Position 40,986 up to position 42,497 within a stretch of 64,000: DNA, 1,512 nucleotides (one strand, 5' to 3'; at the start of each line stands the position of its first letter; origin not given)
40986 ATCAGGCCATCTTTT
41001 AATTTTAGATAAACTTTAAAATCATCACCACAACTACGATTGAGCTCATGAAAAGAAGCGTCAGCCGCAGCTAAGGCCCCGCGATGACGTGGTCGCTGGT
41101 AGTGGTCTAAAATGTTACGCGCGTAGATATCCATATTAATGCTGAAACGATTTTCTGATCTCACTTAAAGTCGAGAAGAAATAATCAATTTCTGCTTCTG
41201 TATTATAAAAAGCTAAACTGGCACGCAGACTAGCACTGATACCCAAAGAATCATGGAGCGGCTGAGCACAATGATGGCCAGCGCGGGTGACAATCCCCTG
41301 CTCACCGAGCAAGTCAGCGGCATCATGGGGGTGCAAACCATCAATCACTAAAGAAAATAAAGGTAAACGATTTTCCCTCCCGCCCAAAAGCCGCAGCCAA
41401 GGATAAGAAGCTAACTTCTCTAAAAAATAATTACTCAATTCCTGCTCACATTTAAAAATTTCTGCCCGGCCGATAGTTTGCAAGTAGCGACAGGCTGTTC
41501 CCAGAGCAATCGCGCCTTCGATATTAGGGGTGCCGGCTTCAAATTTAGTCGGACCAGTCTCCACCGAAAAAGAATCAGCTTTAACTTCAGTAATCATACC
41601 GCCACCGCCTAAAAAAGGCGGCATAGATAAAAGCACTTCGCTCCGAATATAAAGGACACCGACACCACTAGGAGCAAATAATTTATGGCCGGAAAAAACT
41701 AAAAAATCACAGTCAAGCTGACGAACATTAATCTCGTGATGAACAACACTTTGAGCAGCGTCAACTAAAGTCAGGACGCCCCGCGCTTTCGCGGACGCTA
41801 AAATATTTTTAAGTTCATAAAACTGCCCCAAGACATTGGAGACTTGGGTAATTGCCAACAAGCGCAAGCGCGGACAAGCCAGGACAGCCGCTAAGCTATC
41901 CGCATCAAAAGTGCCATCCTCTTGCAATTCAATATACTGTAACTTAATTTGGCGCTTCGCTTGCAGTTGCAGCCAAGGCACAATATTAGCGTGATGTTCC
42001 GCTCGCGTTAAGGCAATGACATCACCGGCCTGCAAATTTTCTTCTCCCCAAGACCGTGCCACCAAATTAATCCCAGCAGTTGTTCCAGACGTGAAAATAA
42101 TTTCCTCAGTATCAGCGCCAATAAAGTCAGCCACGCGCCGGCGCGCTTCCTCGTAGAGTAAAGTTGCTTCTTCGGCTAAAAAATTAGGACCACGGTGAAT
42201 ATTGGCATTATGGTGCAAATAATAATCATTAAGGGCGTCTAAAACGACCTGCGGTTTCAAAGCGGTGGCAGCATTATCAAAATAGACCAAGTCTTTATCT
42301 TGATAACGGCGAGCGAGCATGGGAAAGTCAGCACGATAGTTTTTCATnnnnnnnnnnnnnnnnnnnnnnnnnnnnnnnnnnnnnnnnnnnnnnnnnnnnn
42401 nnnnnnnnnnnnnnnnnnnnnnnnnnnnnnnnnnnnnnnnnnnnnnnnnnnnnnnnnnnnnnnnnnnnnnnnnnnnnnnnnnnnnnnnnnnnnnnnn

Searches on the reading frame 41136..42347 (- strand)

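Call 8: search_protein_families(library=pfam, proteins=[window:41136-42347:-], max_evalue=0.001)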
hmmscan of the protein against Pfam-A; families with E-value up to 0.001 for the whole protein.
window:41136-42347:- (403 aa): 2 families
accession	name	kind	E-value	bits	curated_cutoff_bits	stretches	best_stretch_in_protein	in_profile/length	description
PF00266.25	Aminotran_5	-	5.9e-130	434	21.5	1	21-390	1-371/371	Aminotransferase class-V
PF00155.27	Aminotran_1_2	-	5.4e-08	32.9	19.7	1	32-239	19-238/361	Aminotransferase class I and II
